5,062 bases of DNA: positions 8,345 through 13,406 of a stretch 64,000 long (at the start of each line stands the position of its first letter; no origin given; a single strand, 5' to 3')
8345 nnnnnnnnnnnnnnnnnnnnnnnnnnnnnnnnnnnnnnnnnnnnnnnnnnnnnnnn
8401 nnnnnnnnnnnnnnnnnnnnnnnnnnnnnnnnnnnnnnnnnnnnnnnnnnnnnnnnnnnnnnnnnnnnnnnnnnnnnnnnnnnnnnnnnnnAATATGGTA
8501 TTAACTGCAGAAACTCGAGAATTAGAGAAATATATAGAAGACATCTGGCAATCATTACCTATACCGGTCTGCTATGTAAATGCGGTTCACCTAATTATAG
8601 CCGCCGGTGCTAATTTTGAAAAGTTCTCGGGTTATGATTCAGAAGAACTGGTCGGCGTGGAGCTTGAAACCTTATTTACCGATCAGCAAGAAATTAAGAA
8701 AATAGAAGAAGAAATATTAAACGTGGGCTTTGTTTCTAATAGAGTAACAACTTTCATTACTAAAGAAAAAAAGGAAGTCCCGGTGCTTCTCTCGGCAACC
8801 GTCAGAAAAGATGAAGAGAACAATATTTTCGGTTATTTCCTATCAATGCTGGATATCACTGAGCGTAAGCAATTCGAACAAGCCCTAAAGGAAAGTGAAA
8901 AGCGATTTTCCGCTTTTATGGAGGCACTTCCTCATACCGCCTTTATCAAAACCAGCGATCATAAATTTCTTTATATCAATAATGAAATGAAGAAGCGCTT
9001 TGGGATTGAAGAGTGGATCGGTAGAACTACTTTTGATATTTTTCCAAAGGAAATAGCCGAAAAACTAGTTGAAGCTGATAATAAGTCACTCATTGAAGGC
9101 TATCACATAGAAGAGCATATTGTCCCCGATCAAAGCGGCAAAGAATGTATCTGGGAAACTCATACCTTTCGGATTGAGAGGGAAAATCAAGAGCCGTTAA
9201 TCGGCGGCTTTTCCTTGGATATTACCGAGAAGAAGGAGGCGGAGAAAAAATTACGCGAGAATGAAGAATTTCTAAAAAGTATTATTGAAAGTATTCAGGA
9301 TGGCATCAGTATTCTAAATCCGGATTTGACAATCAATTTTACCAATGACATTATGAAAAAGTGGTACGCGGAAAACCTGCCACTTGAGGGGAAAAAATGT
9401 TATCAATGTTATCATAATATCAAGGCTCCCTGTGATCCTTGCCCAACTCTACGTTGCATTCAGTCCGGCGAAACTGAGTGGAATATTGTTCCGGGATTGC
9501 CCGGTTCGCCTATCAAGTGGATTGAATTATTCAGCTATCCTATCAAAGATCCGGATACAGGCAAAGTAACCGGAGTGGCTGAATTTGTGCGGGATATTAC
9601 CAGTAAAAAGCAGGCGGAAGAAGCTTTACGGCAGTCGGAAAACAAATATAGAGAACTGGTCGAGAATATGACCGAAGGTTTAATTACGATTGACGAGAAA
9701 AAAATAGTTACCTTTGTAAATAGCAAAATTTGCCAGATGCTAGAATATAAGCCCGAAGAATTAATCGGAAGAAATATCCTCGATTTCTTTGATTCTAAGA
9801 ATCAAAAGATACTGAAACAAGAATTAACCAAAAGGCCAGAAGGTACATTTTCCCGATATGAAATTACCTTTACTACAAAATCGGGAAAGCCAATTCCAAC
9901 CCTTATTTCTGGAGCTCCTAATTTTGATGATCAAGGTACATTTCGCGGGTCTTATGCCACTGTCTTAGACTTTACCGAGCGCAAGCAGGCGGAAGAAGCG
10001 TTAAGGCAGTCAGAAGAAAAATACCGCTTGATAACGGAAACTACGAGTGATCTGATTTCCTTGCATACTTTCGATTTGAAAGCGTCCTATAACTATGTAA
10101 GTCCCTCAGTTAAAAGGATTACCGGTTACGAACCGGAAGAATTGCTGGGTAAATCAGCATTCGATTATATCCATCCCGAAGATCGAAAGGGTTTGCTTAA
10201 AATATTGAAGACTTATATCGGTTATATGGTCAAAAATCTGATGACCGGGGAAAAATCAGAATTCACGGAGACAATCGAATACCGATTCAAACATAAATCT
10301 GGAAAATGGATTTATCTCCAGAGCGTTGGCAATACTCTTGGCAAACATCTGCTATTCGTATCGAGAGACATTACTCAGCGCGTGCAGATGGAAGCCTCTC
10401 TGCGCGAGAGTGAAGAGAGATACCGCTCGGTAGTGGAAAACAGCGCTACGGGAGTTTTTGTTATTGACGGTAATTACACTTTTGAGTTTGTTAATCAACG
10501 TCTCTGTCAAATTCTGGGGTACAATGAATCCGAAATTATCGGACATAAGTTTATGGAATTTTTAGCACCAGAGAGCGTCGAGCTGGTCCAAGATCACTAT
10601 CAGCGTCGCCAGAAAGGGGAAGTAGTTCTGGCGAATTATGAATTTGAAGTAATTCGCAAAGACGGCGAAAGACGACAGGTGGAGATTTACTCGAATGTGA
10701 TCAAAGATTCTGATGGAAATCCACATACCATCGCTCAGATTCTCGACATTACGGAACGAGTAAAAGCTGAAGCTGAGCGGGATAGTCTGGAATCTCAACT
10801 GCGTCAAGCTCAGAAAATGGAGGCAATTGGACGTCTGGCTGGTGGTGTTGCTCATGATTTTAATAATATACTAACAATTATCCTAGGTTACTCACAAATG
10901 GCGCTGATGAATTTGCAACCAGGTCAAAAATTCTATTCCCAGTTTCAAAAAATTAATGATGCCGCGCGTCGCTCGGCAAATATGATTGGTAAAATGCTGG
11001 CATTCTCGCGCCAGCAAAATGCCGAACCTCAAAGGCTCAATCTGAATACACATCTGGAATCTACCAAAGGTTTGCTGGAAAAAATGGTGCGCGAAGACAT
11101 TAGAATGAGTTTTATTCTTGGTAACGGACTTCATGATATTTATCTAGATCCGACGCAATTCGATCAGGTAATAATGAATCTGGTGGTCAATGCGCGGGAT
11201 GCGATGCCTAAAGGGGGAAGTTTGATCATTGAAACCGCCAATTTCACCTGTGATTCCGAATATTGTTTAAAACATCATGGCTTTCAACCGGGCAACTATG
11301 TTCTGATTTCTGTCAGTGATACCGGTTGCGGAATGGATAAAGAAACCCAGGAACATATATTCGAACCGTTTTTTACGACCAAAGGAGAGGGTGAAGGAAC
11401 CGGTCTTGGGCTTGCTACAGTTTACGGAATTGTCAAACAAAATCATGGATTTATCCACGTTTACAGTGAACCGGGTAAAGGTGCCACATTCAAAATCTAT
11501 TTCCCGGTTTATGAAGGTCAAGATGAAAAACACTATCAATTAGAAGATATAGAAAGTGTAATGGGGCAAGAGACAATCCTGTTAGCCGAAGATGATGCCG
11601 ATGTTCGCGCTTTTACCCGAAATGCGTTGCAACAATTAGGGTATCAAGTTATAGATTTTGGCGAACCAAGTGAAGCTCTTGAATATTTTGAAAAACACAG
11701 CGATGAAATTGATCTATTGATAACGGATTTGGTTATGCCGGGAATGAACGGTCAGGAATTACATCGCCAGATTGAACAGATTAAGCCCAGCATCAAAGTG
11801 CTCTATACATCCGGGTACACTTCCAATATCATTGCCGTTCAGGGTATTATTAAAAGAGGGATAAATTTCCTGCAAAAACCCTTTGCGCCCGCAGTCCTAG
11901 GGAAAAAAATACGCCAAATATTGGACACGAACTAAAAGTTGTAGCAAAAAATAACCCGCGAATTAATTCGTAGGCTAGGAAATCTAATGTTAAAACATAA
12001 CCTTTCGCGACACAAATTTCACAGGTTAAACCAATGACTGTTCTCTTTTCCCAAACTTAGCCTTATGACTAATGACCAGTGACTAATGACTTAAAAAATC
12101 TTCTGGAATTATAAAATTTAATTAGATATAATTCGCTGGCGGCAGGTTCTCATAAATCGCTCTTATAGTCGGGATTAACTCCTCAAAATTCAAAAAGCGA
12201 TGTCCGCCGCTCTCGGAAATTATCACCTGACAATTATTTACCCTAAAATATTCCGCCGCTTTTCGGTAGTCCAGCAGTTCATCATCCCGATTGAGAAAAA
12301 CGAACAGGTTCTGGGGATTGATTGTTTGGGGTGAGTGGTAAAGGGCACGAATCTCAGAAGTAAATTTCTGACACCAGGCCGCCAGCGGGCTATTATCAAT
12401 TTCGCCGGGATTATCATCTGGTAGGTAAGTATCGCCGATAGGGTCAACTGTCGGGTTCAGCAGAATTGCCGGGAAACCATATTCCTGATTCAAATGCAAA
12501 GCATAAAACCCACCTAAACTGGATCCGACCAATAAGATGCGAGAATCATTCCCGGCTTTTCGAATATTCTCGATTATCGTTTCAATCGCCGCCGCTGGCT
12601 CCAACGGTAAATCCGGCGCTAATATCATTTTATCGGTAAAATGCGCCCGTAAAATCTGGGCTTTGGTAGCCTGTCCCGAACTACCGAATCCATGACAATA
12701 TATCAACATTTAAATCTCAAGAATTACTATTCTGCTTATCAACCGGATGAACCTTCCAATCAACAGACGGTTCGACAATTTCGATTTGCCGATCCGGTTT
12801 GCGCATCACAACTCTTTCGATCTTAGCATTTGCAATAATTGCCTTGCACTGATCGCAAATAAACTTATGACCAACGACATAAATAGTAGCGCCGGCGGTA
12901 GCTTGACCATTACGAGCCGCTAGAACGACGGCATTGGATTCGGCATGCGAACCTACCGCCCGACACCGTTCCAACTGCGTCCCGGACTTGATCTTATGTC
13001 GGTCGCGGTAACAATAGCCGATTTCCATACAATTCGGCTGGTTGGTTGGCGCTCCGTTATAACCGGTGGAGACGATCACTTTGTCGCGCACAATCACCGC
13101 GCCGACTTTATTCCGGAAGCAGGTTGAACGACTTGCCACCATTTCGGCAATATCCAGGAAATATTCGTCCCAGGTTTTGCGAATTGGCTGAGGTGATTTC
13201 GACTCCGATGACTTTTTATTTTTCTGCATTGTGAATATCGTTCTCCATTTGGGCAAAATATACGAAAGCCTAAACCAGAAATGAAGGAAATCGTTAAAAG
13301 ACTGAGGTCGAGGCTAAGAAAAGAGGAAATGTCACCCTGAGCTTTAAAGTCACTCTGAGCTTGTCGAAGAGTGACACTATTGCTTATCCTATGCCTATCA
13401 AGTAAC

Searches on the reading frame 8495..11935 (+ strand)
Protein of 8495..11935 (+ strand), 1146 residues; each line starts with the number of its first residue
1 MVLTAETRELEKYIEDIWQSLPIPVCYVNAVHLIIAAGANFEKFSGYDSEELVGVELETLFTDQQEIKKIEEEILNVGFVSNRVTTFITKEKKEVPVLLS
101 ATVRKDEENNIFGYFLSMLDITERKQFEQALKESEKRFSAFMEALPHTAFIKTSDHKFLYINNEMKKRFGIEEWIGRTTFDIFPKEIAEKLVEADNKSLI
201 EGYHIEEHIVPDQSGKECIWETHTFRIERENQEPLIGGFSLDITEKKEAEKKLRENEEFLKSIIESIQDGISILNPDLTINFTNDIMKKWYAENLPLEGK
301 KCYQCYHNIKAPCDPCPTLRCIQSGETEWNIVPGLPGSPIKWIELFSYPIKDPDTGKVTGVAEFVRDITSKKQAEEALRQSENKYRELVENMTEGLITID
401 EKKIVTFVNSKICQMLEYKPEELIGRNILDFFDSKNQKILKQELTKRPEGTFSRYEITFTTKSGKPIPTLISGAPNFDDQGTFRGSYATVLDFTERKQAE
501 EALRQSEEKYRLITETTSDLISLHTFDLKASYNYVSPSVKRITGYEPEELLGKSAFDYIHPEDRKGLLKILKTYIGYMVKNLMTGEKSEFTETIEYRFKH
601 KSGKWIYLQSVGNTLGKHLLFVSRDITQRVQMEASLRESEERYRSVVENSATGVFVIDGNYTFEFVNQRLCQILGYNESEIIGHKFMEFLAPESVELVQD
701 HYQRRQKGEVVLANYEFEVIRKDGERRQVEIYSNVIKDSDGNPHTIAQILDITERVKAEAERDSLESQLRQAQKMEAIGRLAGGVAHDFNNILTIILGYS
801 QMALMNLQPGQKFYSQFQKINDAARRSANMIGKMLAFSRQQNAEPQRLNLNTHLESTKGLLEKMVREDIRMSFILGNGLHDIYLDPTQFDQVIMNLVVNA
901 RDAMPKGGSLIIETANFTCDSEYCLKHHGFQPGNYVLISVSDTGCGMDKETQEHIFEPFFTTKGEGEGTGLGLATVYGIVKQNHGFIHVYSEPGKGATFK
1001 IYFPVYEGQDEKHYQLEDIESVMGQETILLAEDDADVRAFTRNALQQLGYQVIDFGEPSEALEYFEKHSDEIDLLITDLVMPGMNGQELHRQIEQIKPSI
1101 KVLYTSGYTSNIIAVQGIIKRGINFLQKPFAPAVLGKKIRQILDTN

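Call 7: search_protein_families(library=pfam, proteins=[window:8495-11935:+])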
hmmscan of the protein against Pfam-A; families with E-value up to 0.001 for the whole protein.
window:8495-11935:+ (1146 aa): 13 families
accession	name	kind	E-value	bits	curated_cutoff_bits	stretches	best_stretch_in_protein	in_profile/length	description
PF13426.13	PAS_9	-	7.1e-61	203.3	27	4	395-495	3-103/103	PAS domain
PF08448.16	PAS_4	-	2.3e-60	202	23.1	6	648-756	2-109/110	PAS fold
PF00989.32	PAS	-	3.2e-54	182.2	22.6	4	384-491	2-111/113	PAS fold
PF08447.18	PAS_3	-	1.9e-36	124.6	25.6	2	534-614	3-74/89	PAS fold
PF13188.13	PAS_8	-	1.4e-30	104.5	21.8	2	641-693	1-53/65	PAS domain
PF02518.31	HATPase_c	-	1e-22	81.1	26.4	1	885-1005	2-109/111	Histidine kinase-, DNA gyrase B-, and HSP90-like ATPase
PF00072.30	Response_reg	-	6.1e-20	71.9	30.2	1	1028-1139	1-110/111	Response regulator receiver domain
PF24820.1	Diguanyl_cycl_sensor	-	1e-09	38.7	28.1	0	388-440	1-53/109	Diguanylate cyclase-like sensor domain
PF00512.31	HisKA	-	5.9e-09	36.3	26.9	1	779-842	3-65/66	His Kinase A (phospho-acceptor) domain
PF14598.12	PAS_11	-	6.6e-08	32.9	25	0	541-612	23-83/109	PAS domain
PF08446.17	PAS_2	-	1.3e-07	32.8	21.4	0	396-467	18-89/107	PAS fold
PF12860.13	PAS_7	-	2.2e-07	31.4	27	0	389-432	1-45/115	PAS fold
PF13596.12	PAS_10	-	1.5e-06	29.2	22.1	0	388-494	4-106/106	PAS domain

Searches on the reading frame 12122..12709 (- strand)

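Call 7: search_protein_families(library=pfam, proteins=[window:12122-12709:-])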
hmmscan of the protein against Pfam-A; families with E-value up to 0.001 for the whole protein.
window:12122-12709:- (195 aa): 3 families
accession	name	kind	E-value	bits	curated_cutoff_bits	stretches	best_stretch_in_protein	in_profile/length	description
PF05728.18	UPF0227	-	3.4e-29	102.5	21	1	1-184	1-184/187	Uncharacterised protein family (UPF0227)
PF12697.13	Abhydrolase_6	-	6.7e-06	27.4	26.3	1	3-113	2-121/217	Alpha/beta hydrolase family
PF00561.26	Abhydrolase_1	-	0.00021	21.5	25.8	0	38-77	51-90/245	alpha/beta hydrolase fold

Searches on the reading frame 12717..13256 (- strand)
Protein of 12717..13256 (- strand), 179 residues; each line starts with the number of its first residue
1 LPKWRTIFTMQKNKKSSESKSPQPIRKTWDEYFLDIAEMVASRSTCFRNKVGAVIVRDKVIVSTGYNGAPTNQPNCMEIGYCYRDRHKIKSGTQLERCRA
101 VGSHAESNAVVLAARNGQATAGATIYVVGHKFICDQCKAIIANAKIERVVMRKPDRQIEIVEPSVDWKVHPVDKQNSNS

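Call 7: search_protein_families(library=pfam, proteins=[window:12717-13256:-])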
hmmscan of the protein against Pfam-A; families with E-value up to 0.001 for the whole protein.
window:12717-13256:- (179 aa): 2 families
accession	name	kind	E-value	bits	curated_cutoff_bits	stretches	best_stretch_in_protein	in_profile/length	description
PF00383.29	dCMP_cyt_deam_1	-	1.1e-17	64.2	25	1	28-151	2-100/102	Cytidine and deoxycytidylate deaminase zinc-binding region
PF14437.12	MafB19-deam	-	9.9e-13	48.6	27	1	29-157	3-105/142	MafB19-like deaminase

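Call 89: find_homologous_proteins(query=window:12720-13256:-, max_evalue=1e-30)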
Query window:12720-13256:- (179 aa): 367 proteins with E <= 1e-30 among 2095 candidates; the best 120 are listed.
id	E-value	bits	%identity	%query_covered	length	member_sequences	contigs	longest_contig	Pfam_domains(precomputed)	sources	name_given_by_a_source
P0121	1.5e-105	368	96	95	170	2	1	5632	PF00383.30,PF14437.13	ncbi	-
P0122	1.6e-99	349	91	95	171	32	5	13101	PF00383.30,PF14437.13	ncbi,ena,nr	ncbi:MAG TPA: dCMP deaminase family protein [Candidatus Marinimicrobia bacterium]|nr:dCMP deaminase 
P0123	1.4e-91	323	83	95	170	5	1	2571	PF00383.30,PF14437.13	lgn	-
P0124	1.4e-89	316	84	93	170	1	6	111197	PF00383.30,PF14437.13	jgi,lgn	-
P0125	3.1e-89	315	80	97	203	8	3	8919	PF00383.30,PF14437.13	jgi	jgi:dCMP deaminase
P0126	5.1e-87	308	82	92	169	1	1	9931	PF00383.30,PF14437.13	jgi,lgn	-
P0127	6.6e-87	308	82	92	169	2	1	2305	PF00383.30,PF14437.13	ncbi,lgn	ncbi:MAG: dCMP deaminase family protein [Candidatus Neomarinimicrobiota bacterium]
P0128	7.0e-87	308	82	92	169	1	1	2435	PF00383.30,PF14437.13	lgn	-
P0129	9.7e-83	294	80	93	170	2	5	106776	PF00383.30,PF14437.13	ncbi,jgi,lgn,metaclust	jgi:dCMP deaminase|metaclust:status=active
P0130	1.9e-82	293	78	92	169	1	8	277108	PF00383.30,PF14437.13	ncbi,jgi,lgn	jgi:dCMP deaminase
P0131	3.7e-82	292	78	92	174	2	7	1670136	PF00383.30,PF14437.13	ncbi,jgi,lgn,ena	-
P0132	1.1e-81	291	79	91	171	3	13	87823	PF00383.30,PF14437.13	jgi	-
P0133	1.7e-81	290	81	85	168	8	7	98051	PF00383.30,PF14437.13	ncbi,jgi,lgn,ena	-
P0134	4.7e-81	289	80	85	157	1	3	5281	PF00383.30,PF14437.13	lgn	-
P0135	1.3e-80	287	81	84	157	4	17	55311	PF00383.30,PF14437.13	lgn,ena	-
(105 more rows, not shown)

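Call 90: find_encoding_contigs(protein=P0122, flank=6000, max_places=3)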
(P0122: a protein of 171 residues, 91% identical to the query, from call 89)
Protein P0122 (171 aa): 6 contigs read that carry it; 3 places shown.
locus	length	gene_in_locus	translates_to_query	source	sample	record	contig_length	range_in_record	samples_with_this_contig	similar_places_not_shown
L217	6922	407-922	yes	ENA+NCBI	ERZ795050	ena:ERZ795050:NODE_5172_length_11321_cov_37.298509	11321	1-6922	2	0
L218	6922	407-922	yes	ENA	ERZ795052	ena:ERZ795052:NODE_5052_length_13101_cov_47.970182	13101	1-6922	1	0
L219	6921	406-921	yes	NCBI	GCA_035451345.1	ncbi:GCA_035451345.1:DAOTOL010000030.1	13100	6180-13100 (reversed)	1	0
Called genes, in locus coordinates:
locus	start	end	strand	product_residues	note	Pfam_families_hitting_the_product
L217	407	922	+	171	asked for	PF00383:dCMP_cyt_deam_1, PF14437:MafB19-deam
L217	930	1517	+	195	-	PF05728:UPF0227, PF12697:Abhydrolase_6 (faint)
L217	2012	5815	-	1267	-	PF13426:PAS_9, PF08448:PAS_4, PF00989:PAS, PF08448:PAS_4, PF13426:PAS_9, PF00989:PAS, PF08448:PAS_4, PF13426:PAS_9, +15 more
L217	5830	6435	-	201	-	-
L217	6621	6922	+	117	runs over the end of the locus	PF00085:Thioredoxin, PF13098:Thioredoxin_2, PF13905:Thioredoxin_8 (faint)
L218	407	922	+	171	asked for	PF00383:dCMP_cyt_deam_1, PF14437:MafB19-deam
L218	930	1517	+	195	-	PF05728:UPF0227, PF12697:Abhydrolase_6 (faint)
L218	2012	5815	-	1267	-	PF13426:PAS_9, PF08448:PAS_4, PF00989:PAS, PF08448:PAS_4, PF13426:PAS_9, PF00989:PAS, PF08448:PAS_4, PF13426:PAS_9, +15 more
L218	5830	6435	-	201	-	-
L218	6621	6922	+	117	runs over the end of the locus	PF00085:Thioredoxin, PF13098:Thioredoxin_2, PF13905:Thioredoxin_8 (faint)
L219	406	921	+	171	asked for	PF00383:dCMP_cyt_deam_1, PF14437:MafB19-deam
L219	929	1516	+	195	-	PF05728:UPF0227, PF12697:Abhydrolase_6 (faint)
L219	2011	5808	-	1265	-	PF13426:PAS_9, PF08448:PAS_4, PF00989:PAS, PF08448:PAS_4, PF13426:PAS_9, PF00989:PAS, PF08448:PAS_4, PF13426:PAS_9, +16 more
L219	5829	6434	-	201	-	-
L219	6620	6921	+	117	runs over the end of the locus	PF00085:Thioredoxin, PF13098:Thioredoxin_2, PF13905:Thioredoxin_8 (faint)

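Call 91: find_encoding_contigs(protein=P0124, flank=6000, max_places=3)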
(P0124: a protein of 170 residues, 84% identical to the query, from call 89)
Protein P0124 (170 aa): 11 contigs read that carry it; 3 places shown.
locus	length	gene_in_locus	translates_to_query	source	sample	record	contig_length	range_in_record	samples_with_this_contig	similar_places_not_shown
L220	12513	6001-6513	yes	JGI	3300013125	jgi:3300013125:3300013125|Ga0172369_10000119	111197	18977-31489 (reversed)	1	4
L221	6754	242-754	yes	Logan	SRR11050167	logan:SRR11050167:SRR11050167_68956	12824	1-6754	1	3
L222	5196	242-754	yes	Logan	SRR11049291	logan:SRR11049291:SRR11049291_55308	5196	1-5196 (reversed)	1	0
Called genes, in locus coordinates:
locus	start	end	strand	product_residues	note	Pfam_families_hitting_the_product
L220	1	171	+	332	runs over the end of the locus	PF01867:Cas_Cas1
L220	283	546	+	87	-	PF09827:CRISPR_Cas2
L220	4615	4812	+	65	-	-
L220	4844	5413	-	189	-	-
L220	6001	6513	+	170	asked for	PF00383:dCMP_cyt_deam_1, PF14437:MafB19-deam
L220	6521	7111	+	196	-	PF05728:UPF0227, PF12697:Abhydrolase_6 (weak)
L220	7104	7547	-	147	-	PF06803:DUF1232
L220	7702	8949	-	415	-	PF02812:ELFV_dehydrog_N, PF00208:ELFV_dehydrog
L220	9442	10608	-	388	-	PF00155:Aminotran_1_2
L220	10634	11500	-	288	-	PF01678:DAP_epimerase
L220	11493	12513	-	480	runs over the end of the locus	PF14691:Fer4_20, PF00070:Pyr_redox (faint), PF00743:FMO-like (faint), PF01266:DAO (weak), PF07992:Pyr_redox_2, PF12831:FAD_oxidored (weak), PF13450:NAD_binding_8, PF01593:Amino_oxidase (weak), +4 more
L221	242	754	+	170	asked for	PF00383:dCMP_cyt_deam_1, PF14437:MafB19-deam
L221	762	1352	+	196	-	PF05728:UPF0227, PF12697:Abhydrolase_6 (weak)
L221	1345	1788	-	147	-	PF06803:DUF1232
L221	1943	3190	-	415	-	PF02812:ELFV_dehydrog_N, PF00208:ELFV_dehydrog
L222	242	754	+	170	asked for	PF00383:dCMP_cyt_deam_1, PF14437:MafB19-deam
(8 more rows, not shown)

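Call 92: find_encoding_contigs(protein=P0121, flank=6000, max_places=2)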
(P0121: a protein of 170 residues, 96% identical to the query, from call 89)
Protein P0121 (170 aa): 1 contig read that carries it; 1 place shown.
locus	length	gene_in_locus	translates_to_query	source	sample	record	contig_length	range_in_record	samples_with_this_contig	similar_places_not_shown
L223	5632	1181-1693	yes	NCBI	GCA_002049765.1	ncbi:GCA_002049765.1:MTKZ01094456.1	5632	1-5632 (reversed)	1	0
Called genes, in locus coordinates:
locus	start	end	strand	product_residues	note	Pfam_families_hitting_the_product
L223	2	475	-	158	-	?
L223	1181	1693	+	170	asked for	PF00383:dCMP_cyt_deam_1, PF14437:MafB19-deam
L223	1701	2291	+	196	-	PF05728:UPF0227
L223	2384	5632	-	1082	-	?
